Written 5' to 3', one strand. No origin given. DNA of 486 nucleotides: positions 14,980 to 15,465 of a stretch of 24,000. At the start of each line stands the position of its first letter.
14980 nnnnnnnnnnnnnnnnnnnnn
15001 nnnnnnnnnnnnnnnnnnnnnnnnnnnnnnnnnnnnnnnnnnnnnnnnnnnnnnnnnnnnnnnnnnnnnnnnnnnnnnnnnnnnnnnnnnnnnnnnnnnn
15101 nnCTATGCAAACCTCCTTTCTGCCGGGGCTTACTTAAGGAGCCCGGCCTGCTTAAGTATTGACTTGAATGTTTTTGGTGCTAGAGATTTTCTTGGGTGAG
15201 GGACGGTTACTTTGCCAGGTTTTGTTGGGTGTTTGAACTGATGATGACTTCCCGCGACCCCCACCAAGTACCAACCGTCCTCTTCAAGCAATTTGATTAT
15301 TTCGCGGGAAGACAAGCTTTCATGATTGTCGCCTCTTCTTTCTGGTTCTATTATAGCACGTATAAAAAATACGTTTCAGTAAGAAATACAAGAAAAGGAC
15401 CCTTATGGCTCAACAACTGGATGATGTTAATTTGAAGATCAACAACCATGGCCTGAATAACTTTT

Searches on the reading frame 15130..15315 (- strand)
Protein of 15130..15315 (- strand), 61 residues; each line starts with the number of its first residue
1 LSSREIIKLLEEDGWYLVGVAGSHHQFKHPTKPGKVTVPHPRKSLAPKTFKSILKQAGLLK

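Call 4: search_protein_families(library=pfam, proteins=[window:15130-15315:-], max_evalue=1)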
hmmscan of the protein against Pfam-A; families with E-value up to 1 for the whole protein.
window:15130-15315:- (61 aa): 2 families
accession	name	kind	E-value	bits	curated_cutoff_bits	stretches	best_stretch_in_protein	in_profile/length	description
PF07927.17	HicA_toxin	-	8.7e-25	87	27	1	3-59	1-58/58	HicA toxin of bacterial toxin-antitoxin,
PF01870.24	Hjc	-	0.04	14.3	21.1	1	4-28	4-28/93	Archaeal holliday junction resolvase (hjc)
